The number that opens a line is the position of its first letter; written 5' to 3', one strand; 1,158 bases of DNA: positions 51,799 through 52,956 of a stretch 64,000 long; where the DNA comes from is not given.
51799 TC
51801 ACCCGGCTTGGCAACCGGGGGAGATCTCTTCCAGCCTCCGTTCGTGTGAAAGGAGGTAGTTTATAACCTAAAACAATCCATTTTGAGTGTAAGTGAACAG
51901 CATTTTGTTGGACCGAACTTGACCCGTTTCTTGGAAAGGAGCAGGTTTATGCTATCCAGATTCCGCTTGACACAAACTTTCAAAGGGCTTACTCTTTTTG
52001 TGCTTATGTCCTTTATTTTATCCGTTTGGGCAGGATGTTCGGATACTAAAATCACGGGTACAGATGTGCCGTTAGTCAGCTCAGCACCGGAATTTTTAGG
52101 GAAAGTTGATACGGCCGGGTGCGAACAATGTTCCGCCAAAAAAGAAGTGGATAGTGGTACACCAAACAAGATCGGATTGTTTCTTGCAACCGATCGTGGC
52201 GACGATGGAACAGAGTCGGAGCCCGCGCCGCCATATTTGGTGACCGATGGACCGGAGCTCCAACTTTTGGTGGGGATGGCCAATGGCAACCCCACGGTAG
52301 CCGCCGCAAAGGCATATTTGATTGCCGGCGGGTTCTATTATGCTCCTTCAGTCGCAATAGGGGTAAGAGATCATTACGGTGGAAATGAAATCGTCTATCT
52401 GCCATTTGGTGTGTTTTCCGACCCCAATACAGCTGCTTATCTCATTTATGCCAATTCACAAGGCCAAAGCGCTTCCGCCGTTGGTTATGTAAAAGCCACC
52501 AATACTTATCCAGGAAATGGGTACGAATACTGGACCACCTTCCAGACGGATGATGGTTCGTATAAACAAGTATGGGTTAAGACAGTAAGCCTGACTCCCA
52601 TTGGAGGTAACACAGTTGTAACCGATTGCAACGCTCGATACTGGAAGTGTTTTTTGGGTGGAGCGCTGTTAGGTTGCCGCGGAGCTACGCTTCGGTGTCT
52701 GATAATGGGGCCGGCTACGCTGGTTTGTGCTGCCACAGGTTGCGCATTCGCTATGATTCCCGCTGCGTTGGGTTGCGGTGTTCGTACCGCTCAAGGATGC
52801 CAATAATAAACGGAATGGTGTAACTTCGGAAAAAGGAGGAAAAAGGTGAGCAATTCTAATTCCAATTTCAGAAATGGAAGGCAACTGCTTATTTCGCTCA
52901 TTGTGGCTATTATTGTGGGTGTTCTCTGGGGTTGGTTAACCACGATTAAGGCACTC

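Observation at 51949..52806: Secreted protein with an extremely Cys-rich, hydrophobic, Gly-containing C-terminal 60 residues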

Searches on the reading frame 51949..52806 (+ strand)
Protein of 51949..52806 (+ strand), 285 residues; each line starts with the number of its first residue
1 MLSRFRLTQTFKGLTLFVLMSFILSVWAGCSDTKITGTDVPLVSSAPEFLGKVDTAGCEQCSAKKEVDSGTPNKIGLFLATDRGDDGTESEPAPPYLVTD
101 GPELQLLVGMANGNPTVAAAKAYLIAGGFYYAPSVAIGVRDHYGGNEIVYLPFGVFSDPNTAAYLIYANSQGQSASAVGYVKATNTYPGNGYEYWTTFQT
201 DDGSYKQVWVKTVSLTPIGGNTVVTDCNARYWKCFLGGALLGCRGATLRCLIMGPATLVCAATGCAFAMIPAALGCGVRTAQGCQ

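Call 3: search_protein_families(library=pfam, proteins=[window:51949-52806:+], max_evalue=1)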
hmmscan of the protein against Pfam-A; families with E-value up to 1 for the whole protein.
window:51949-52806:+ (285 aa): 0 families

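Call 4: search_protein_families(library=ncbifam, proteins=[window:51949-52806:+], max_evalue=1)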
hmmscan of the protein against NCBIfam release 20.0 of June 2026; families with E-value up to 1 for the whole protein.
window:51949-52806:+ (285 aa): 1 family
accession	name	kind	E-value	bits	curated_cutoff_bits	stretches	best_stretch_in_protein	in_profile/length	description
NF002796.0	PRK02935.1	equivalog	0.052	13.4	108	1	15-72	48-103/118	hypothetical protein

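Call 5: search_solved_structures(query=window:51949-52806:+, max_evalue=10)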
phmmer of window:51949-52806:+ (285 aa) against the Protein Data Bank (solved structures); distinct sequences matched with E-value up to 10: 0.

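Call 6: find_homologous_proteins(query=window:51949-52806:+, max_evalue=0.01)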
Query window:51949-52806:+ (285 aa): 1 proteins with E <= 0.01 among 2320 candidates.
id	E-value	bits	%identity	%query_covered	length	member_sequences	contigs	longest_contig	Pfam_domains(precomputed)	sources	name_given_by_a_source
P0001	1.8e-191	653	100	100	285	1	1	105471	-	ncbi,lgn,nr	ncbi:MAG TPA: hypothetical protein VNL73_01625 [Verrucomicrobiae bacterium]|nr:hypothetical protein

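Call 18: search_protein_representatives(protein=window:51949-52806:+)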
Query: 285 residues. Proteins with E-value up to 0.001 (for the whole library): 5; up to 1e-10: 1; up to 1e-30: 1. The best 5 are listed.
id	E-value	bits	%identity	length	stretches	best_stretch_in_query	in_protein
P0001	5.8e-192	652.8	100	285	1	1-285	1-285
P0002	9.3e-09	51.5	34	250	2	1-47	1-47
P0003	5.6e-08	48.9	32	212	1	100-277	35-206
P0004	2.5e-06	43.5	25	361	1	1-269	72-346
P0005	7.0e-04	35.5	33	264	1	175-279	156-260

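Call 19: predict_structure(protein=window:51949-52806:+)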
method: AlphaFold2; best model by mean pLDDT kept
length: 285 residues; sequences in the alignment: 1
mean_pLDDT: 38.4   pTM: 0.23
mean pLDDT of the five models: 38.4, 34.3, 34.1, 32.4, 29.6
residues with pLDDT >= 90: 0; 70-90: 12; 50-70: 25; < 50: 248
segments of 3 or more residues with pLDDT < 50: 29-201, 205-240, 250-260, 264-285
pLDDT, mean of each block of 10 residues (from residue 1): 58 78 59 32 28 30 30 29 33 29 29 28 27 32 35 33 36 34 34 45 46 33 37 44 50 42 45 41 37
secondary structure, 60 per line:
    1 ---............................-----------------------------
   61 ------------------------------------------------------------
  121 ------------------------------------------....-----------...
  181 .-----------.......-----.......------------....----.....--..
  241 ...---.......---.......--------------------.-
elements in order: H4-31 E163-166 E178-181 E193-199 E205-211 E224-227 E232-236 E239-243 E247-253 E257-263

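Call 23: find_homologous_proteins(query=A1, max_evalue=0.01)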
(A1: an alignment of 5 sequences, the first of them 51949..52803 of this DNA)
Query A1 (5 sequences) (285 aa, profile of the alignment): 2 proteins with E <= 0.01 among 8000 candidates.
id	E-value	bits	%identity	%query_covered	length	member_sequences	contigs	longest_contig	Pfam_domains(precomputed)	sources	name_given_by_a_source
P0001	1.6e-103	364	100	100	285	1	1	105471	-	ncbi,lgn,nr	ncbi:MAG TPA: hypothetical protein VNL73_01625 [Verrucomicrobiae bacterium]|nr:hypothetical protein 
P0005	4.8e-88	313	29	37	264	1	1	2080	-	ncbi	-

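Call 24: search_protein_families(library=ncbifam, alignment_id=A1, max_evalue=10)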
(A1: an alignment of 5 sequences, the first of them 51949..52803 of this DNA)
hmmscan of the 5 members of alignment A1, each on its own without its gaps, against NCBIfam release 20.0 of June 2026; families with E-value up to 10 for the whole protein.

A. member 1, window:51949-52803:+ (285 aa): 1 family
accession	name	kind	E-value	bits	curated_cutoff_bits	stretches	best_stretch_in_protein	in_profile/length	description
NF002796.0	PRK02935.1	equivalog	0.052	13.4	108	1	15-72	48-103/118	hypothetical protein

B. families by the number of members that match (of 5 scanned): 2 families
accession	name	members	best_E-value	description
NF009351.0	PRK12708.1-3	1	0.011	peptidoglycan hydrolase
NF002796.0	PRK02935.1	1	0.052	hypothetical protein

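Call 25: search_protein_families(library=pfam, alignment_id=A1, max_evalue=10)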
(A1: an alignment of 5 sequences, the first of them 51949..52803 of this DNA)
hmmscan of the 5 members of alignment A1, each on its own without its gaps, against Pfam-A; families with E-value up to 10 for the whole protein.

A. member 1, window:51949-52803:+ (285 aa): 0 families

B. families by the number of members that match (of 5 scanned): 0 families

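Call 26: find_encoding_contigs(protein=P0005, flank=10000)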
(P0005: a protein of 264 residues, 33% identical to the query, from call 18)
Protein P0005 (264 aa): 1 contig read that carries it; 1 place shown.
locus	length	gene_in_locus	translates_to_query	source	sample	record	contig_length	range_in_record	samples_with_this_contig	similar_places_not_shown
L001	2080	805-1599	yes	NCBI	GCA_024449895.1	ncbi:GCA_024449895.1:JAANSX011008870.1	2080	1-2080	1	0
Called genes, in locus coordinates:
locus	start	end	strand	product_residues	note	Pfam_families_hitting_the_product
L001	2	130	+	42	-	?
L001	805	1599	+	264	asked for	-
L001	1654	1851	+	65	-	-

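Call 27: find_encoding_contigs(protein=P0002, flank=10000)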
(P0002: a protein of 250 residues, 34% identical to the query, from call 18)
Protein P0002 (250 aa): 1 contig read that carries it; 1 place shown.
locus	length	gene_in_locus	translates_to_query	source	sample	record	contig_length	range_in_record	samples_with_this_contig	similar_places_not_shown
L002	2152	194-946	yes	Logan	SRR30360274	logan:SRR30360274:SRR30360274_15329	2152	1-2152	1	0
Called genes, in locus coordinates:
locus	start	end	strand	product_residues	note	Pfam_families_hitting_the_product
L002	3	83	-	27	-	?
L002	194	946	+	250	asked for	-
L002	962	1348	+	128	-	-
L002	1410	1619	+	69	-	-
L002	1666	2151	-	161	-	?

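Call 28: find_encoding_contigs(protein=P0004, flank=10000)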
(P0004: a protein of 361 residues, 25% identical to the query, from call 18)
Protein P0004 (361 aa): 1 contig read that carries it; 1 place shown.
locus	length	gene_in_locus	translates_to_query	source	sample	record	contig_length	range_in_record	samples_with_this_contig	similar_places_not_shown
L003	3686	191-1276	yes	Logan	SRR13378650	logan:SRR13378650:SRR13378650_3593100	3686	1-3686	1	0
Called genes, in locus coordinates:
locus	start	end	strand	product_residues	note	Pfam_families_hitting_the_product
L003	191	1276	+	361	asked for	-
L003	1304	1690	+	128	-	-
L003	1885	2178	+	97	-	-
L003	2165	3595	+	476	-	PF13428:TPR_14 (faint), PF13432:TPR_16 (faint), PF00515:TPR_1 (faint), PF07719:TPR_2 (faint), PF13424:TPR_12 (weak), PF17874:TPR_MalT (weak), PF13424:TPR_12, PF02954:HTH_8, +7 more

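Call 29: find_encoding_contigs(protein=P0003, flank=10000)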
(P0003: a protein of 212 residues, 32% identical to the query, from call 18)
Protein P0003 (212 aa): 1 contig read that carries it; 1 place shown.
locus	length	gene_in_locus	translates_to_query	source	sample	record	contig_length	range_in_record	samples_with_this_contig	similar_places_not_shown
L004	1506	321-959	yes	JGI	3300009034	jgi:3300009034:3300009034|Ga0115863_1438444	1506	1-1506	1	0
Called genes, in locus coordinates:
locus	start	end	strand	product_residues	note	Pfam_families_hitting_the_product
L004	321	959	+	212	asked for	-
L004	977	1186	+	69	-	-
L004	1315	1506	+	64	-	?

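Call 54: search_protein_families(library=padloc, proteins=[window:51949-52806:+], max_evalue=1)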
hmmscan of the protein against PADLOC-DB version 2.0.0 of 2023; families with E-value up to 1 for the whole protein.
window:51949-52806:+ (285 aa): 0 families

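Call 55: search_protein_families(library=phrogs, proteins=[window:51949-52806:+], max_evalue=1)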
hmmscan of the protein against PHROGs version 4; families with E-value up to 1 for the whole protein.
window:51949-52806:+ (285 aa): 0 families

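Call 56: predict_structure(alignment_id=A1)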
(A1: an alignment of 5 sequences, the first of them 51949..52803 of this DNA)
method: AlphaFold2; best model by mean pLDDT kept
length: 285 residues; sequences in the alignment: 5
mean_pLDDT: 50.0   pTM: 0.36
mean pLDDT of the five models: 50.0, 49.4, 48.0, 42.6, 42.6
residues with pLDDT >= 90: 0; 70-90: 46; 50-70: 95; < 50: 144
segments of 3 or more residues with pLDDT < 50: 1-5, 26-96, 142-144, 156-163, 171-205, 210-225
pLDDT, mean of each block of 10 residues (from residue 1): 50 63 50 33 29 33 30 29 34 46 61 58 56 60 55 50 54 28 34 45 47 34 50 76 77 71 74 72 51
secondary structure, 60 per line:
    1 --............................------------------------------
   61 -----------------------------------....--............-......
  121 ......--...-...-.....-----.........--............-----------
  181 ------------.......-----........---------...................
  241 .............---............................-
elements in order: H3-30 E96-99 H102-113 H115-126 E129-131 E137-141 E147-155 E158-169 E193-199 E205-212 H222-253 H257-284

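Call 60: fold_search(model_id=the predicted structure, library=pdb)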
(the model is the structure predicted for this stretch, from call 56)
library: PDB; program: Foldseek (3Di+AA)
matches with E <= 10: 1609; with E <= 0.001: 0
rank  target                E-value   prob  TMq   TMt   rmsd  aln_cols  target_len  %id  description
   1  5ihz_E                3.6e-02  0.41  0.12  0.16  20.4       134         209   16  Crystal structure of anti-gliadin 1002-1E01 Fab fragment (released 2017-03-15)
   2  3tnn_H                4.3e-02  0.33  0.12  0.16  19.5       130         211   15  Crystal structure of N5-i5 Fab, an ADCC mediating and non-neutralizing CD4i anti-HIV- 1 antibody. (released 2012-09-26)
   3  3g04_B                6.9e-02  0.28  0.13  0.16  22.5       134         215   13  Crystal structure of the TSH receptor in complex with a thyroid-stimulating autoantibody (released 2009-08-04)
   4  5ihz_A                7.8e-02  0.30  0.12  0.16  20.4       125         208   15  Crystal structure of anti-gliadin 1002-1E01 Fab fragment (released 2017-03-15)
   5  5vqm_D                8.3e-02  0.41  0.12  0.16  18.9       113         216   12  Clostridium difficile TcdB-GTD bound to PA41 Fab (released 2017-12-06)
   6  8jel_F                8.8e-02  0.30  0.12  0.16  19.5       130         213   12  Crystal structure of TIGIT in complexed with Ociperlimab, crystal form I (released 2024-02-28)
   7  5dsc_C                8.8e-02  0.16  0.11  0.14  18.7       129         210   10  Context-independent anti-hypusine antibody FabHpu24.B in complex with hypusine (released 2016-01-20)
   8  8duz_A                9.3e-02  0.25  0.12  0.16  20.1       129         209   12  Protective antibody against gonococcal lipooligosaccharide bound to peptide mimetic (released 2023-07-05)
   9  4rrp_G                9.9e-02  0.54  0.13  0.16  18.2       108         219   12  Crystal Structure of the Fab complexed with antigen Asf1p, Northeast Structural Genomics Consortium (NESG) Target PdR1 (released 2014-12-31)
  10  5xaj_F                9.9e-02  0.23  0.12  0.15  21.4       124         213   14  Structural mimicry of the dengue virus envelope glycoprotein revealed by the crystallographic study of an idiotype-ant (released 2017-06-14)
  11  7xnf_H                9.9e-02  0.21  0.10  0.13  16.3        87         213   13  Structure of SARS-CoV-2 antibody P2C-1F11 with GX/P2V/2017 RBD (released 2023-01-11)
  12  7k7r_E                1.0e-01  0.28  0.12  0.16  20.6       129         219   13  EBNA1 peptide AA386-405 with Fab MS39p2w174 (released 2022-01-12)
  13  8gv1_A                1.1e-01  0.54  0.15  0.19  14.9       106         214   16  Crystal structure of anti-FX IgG fab with FAST-Ig mutations (released 2023-06-28)
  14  2wub_R                1.2e-01  0.21  0.09  0.12  15.7        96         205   12  Crystal structure of HGFA in complex with the allosteric non- inhibitory antibody Fab40.deltaTrp (released 2009-12-15)
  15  5dsc_A                1.2e-01  0.15  0.11  0.14  18.4       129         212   10  Context-independent anti-hypusine antibody FabHpu24.B in complex with hypusine (released 2016-01-20)
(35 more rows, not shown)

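Call 76: search_protein_families(library=pfam, proteins=[L003:1304-1690:+, L002:962-1348:+, L002:1410-1619:+, L004:977-1186:+, L001:1654-1851:+, L003:1885-2178:+, L002:1666-2145:-], max_evalue=1)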
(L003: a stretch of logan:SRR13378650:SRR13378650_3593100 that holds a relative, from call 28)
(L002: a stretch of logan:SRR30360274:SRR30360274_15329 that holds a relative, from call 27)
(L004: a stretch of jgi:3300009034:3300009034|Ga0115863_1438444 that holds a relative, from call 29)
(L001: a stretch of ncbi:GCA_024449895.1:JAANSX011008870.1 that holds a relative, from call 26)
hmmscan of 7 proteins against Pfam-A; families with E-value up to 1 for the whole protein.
L003:1304-1690:+ (128 aa): 0 families

L002:962-1348:+ (128 aa): 4 families
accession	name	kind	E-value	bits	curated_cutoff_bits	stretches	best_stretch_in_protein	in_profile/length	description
PF14256.11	YwiC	-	0.024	15.3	25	1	5-123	12-104/126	YwiC-like protein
PF14351.11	DUF4401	-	0.051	13.4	30.4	1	11-120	176-279/307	Domain of unknown function (DUF4401)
PF11239.13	DUF3040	-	0.31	11.8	24.7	1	68-112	39-81/84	Protein of unknown function (DUF3040)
PF24838.2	8xMP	-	0.81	9.9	30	0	80-127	27-75/136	Octameric membrane protein family (8xMP)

L002:1410-1619:+ (69 aa): 0 families

L004:977-1186:+ (69 aa): 4 families
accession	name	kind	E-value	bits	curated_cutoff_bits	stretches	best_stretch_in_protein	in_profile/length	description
PF22827.1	GldL_N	-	0.0037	17.9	24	1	8-58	1-45/62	GldL N-terminal domain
PF03419.18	Peptidase_U4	-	0.036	13.8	28.4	1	4-64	90-149/284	Sporulation factor SpoIIGA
PF17367.7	NiFe_hyd_3_EhaA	-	0.098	13.3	25.5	1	3-30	10-36/97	NiFe-hydrogenase-type-3 Eha complex subunit A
PF19638.4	DUF6141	-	0.53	10.5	27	1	5-52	31-73/164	Family of unknown function (DUF6141)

L001:1654-1851:+ (65 aa): 2 families
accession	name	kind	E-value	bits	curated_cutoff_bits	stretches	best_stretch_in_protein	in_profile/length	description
PF13074.11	DUF3938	-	0.12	13.3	25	1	4-63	6-65/98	Protein of unknown function (DUF3938)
PF11982.13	DUF3483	-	0.12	12.4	31.5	1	7-64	66-122/215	Domain of unknown function (DUF3483)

L003:1885-2178:+ (97 aa): 1 family
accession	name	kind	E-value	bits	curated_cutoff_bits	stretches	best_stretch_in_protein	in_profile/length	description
PF14348.11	DUF4400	-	0.14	12.2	27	1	7-74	105-172/196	Domain of unknown function (DUF4400)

L002:1666-2145:- (159 aa): 4 families
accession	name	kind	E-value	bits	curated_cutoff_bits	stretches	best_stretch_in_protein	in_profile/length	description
PF02561.19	FliS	-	0.021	15.5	26.7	1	97-132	31-66/115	Flagellar protein FliS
PF07719.23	TPR_2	-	0.022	15.3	27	0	92-120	2-30/34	Tetratricopeptide repeat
PF24760.1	TPR_IF140_C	-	0.083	13.7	27.4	1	103-151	17-67/124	IF140 C-terminal TPR domain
PF24876.1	PA4575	-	0.11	13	27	1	55-103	47-96/113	PA4575-like protein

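Call 83: search_solved_structures(query=A1, max_evalue=10)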
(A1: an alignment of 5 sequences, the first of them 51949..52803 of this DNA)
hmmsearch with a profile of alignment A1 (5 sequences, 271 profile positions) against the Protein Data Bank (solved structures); distinct sequences matched with E-value up to 10: 3.
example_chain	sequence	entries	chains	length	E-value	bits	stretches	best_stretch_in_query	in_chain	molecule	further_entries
5mdh_A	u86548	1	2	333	0.58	12.8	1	140-211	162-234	MALATE DEHYDROGENASE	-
4mdh_A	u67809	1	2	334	0.59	12.8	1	140-211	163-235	CYTOPLASMIC MALATE DEHYDROGENASE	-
8y4w_B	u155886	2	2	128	1.4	11.6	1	147-201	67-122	FnTRAP specific nanobody | Nanobody against FnTRAP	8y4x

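Call 87: find_related_loci(query=window:51949-52803:+, collection=viral_contigs, flank=5000)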
Query window:51949-52803:+ (285 aa) in viral_contigs; peptide patterns used: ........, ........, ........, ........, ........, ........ (x = any residue, [..] = any of these).
No stretch of DNA in the collection matches any of the patterns.

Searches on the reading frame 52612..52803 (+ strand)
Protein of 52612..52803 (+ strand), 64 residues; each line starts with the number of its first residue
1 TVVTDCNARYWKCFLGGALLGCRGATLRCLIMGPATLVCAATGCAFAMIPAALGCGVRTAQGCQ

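Call 61: search_protein_families(library=ncbifam, proteins=[window:52612-52803:+], max_evalue=10)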
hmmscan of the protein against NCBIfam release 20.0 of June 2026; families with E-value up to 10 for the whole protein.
seq(64 aa): 0 families

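Call 84: search_solved_structures(query=A4, max_evalue=10)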
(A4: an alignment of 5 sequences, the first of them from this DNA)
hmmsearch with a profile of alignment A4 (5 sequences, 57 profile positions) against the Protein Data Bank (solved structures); distinct sequences matched with E-value up to 10: 1.
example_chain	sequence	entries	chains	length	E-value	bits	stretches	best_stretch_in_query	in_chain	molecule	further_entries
5eik_A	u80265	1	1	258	0.72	13.1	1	7-28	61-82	Uncharacterized protein Y57A10A.28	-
